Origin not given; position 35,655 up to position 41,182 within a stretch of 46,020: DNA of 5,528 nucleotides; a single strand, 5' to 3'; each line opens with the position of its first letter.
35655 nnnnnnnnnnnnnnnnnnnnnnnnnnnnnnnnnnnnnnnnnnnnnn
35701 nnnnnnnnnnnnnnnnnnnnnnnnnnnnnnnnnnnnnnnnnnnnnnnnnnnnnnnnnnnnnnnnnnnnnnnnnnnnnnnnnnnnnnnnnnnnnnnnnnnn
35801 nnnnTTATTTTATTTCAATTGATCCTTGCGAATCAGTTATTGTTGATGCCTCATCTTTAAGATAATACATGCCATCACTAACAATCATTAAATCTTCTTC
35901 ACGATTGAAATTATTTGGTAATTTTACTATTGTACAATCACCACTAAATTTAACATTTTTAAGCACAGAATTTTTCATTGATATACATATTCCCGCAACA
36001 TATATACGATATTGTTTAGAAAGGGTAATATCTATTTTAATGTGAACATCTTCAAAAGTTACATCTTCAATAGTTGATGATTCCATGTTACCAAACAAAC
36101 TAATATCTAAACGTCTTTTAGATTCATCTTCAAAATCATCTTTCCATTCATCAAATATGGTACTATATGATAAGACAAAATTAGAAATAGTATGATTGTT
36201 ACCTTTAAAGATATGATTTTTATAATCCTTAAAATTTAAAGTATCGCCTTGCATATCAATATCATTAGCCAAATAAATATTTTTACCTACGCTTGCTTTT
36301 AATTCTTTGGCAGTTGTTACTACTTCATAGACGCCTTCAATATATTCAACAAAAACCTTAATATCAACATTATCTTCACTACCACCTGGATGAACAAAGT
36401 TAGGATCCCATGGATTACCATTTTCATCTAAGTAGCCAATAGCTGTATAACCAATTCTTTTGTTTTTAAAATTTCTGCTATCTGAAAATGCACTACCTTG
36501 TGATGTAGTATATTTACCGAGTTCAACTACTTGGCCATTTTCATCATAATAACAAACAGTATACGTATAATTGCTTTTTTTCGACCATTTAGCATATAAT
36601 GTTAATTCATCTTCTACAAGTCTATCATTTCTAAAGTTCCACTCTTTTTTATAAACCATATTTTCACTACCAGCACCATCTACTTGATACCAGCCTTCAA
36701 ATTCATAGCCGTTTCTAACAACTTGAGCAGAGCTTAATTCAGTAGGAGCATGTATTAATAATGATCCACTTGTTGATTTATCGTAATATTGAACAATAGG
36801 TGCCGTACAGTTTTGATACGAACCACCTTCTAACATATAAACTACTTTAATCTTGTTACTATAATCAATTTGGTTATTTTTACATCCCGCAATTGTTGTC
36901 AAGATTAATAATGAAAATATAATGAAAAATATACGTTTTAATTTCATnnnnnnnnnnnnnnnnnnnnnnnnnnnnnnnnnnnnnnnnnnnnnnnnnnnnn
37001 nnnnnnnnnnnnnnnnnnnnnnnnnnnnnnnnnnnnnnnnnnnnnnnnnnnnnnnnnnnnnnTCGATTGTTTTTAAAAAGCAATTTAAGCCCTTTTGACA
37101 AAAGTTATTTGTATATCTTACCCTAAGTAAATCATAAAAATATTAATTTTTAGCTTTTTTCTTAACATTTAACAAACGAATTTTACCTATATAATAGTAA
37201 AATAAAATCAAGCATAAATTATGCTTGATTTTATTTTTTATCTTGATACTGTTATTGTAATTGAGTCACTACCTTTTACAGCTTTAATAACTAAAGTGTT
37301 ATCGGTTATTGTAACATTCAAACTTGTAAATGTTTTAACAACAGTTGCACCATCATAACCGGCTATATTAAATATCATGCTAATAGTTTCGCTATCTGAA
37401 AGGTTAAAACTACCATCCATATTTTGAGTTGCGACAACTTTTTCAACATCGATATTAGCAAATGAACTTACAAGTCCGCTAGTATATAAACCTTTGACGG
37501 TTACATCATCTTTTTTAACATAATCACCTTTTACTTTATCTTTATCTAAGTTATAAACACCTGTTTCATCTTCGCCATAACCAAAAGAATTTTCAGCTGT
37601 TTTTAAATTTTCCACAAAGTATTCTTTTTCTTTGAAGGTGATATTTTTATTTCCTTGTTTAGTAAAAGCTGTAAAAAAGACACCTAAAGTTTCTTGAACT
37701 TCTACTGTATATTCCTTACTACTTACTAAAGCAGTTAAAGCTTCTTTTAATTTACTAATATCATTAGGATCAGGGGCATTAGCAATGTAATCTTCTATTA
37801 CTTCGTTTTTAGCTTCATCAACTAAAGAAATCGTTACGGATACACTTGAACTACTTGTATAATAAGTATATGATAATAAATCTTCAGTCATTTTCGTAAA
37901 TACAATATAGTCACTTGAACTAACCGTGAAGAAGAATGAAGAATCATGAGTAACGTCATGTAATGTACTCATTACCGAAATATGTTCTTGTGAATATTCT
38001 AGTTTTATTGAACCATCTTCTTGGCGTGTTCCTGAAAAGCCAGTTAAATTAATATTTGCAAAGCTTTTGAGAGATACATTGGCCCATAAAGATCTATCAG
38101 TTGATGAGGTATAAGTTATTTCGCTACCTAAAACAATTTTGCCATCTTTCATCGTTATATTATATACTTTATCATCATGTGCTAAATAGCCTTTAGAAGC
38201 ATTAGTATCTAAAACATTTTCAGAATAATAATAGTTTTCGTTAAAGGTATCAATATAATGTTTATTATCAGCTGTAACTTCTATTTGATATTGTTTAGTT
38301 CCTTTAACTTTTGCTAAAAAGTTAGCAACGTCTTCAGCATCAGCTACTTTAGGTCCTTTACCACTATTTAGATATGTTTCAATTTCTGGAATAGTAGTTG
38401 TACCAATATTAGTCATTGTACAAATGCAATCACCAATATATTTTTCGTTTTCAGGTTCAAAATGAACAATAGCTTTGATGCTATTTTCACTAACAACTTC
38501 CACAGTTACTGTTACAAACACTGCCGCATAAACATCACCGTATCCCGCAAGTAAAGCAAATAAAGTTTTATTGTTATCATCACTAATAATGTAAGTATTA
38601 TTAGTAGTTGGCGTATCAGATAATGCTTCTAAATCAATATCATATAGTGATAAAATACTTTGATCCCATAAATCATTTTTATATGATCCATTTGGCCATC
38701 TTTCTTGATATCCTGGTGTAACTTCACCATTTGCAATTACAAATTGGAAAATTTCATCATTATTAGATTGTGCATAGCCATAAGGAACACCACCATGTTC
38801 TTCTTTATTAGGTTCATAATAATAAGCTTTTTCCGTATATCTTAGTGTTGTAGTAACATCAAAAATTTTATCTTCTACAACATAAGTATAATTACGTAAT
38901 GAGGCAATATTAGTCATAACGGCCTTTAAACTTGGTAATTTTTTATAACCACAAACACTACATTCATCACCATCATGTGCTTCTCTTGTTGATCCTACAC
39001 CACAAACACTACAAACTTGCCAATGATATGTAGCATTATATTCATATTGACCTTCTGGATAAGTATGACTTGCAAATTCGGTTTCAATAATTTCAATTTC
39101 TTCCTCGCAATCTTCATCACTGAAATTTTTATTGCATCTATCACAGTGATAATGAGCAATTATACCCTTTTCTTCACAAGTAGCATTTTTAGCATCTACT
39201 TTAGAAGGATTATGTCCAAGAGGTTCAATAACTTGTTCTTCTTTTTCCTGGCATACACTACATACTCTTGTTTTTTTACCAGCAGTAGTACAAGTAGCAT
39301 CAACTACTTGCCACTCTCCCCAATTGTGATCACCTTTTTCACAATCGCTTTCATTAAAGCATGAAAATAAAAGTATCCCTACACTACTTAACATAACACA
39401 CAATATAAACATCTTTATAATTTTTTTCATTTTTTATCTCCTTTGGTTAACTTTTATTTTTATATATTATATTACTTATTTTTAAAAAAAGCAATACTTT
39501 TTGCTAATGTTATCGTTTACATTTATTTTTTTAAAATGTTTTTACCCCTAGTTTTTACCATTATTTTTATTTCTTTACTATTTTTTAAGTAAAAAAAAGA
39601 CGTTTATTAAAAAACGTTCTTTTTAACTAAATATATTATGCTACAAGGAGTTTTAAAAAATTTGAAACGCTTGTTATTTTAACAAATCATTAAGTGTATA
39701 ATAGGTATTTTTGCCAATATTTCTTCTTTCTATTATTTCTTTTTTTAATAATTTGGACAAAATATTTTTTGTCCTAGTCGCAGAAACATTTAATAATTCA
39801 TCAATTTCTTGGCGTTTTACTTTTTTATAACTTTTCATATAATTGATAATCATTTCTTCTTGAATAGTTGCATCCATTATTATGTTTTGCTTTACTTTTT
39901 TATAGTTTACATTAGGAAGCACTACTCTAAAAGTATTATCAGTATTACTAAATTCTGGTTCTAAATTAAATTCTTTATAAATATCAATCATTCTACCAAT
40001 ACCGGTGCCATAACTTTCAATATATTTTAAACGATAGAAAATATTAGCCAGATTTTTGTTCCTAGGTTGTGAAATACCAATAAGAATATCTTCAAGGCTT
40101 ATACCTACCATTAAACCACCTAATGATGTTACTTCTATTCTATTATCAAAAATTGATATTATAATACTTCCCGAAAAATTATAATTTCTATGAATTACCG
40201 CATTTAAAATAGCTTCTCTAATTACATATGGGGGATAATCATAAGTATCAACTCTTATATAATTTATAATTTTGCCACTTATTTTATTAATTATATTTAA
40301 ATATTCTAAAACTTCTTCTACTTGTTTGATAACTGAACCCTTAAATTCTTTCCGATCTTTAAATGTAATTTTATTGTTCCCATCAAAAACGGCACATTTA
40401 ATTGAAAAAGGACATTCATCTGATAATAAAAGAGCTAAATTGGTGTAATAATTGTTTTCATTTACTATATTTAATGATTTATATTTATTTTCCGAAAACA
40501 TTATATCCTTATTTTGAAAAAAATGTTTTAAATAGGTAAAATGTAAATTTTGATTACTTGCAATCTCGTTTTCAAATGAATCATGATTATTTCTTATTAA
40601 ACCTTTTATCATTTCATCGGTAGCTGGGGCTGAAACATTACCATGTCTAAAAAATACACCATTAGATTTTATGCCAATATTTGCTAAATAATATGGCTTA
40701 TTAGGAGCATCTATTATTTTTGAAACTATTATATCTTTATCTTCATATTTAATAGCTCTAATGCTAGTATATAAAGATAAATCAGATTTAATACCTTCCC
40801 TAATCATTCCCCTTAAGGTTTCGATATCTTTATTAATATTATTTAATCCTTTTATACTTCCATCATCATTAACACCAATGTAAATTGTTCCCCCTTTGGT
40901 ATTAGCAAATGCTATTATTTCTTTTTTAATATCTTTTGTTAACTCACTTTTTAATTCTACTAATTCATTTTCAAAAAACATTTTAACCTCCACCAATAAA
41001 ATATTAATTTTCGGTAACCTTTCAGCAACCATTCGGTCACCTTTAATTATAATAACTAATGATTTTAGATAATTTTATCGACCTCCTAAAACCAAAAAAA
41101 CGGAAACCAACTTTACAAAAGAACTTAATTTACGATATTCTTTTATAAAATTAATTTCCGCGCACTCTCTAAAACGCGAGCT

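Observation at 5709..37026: ~31-kb, 14-ORF single-strand operon joining a giant anchored subtilase, an Opp importer and seven modular lipoproteins: candidate protein capture, degradation and import locus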

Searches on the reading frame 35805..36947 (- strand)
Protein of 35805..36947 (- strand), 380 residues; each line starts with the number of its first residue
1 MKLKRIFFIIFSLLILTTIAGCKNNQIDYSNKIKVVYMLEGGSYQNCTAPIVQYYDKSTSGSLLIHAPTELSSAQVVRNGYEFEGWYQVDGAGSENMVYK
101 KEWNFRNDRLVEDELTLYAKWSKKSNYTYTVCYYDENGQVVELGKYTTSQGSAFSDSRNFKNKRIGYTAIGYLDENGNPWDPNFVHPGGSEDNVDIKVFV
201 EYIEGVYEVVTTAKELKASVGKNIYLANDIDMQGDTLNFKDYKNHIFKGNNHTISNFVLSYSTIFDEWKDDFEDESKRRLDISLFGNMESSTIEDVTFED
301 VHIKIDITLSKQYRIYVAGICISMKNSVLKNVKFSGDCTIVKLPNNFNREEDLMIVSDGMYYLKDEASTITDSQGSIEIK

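Call 7: search_protein_families(library=pfam, proteins=[window:35805-36947:-], max_evalue=0.01)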
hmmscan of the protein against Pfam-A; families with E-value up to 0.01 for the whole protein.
window:35805-36947:- (380 aa): 1 family
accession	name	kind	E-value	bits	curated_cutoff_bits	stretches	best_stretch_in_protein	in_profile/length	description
PF09479.16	Flg_new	-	2.9e-05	24.5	27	1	71-120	25-65/65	Listeria-Bacteroides repeat domain (List_Bact_rpt)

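Call 26: search_protein_families(library=ncbifam, proteins=[window:35805-36947:-], max_evalue=0.01)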
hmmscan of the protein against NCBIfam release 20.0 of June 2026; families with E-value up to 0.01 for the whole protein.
window:35805-36947:- (380 aa): 3 families
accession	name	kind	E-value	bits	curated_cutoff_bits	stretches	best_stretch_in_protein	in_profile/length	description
TIGR02543.1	List_Bact_rpt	repeat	2.9e-07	30.7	20.95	1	78-124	3-43/44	TIGR02543 family repeat protein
NF033188.1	internalin_H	exception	0.00015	20.6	1050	1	76-181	372-463/548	InlH/InlC2 family class 1 internalin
NF033189.1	internalin_A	exception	0.00039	18.9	1600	1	74-139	522-576/799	class 1 internalin InlA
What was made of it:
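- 35805..36947 (-): 380-aa lipoprotein with one Flg_new (InlB B-repeat) domain and an unassigned C-terminal half. Pfam/NCBIfam calls 7 and 26.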

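Call 88: search_solved_structures(query=window:35808-36947:-, max_evalue=0.1)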
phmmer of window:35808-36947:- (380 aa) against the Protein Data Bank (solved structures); distinct sequences matched with E-value up to 0.1: 3.
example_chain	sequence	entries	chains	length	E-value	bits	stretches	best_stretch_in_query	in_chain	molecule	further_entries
2y5p_A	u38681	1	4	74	0.0083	18.2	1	63-122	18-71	INTERNALIN B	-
8el2_H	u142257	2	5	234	0.01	17.9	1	80-229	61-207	Fab ICO-hu23 Heavy Chain | ICO-hu23 antibody Fab heavy chain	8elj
1m9s_A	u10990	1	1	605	0.049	15.6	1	64-140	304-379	Internalin B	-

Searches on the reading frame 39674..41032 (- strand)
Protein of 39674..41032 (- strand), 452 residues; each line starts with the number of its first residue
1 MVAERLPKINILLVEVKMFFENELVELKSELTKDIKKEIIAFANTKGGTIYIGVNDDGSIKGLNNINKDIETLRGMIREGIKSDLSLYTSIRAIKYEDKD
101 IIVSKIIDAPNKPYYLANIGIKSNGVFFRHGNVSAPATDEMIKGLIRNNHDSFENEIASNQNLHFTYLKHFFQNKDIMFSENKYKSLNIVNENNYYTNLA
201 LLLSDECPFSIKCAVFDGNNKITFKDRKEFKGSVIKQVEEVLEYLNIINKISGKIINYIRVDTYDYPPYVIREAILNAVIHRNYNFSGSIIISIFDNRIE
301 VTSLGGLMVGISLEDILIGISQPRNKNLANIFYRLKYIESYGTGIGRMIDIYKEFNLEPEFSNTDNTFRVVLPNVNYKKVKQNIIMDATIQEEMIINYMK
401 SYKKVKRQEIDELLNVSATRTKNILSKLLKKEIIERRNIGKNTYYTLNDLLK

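Call 55: search_protein_families(library=pfam, proteins=[window:39674-41032:-], max_evalue=0.001)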
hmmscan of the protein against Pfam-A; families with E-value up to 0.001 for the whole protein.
window:39674-41032:- (452 aa): 2 families
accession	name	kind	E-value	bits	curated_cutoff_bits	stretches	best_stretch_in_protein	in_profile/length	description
PF13749.12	HATPase_c_4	-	2.4e-20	72.8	26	1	289-372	3-89/89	Putative ATP-dependent DNA helicase recG C-terminal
PF04326.19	SLFN_AlbA_2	-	6.2e-19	69.1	25.3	1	21-136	1-116/118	Schlafen, AlbA_2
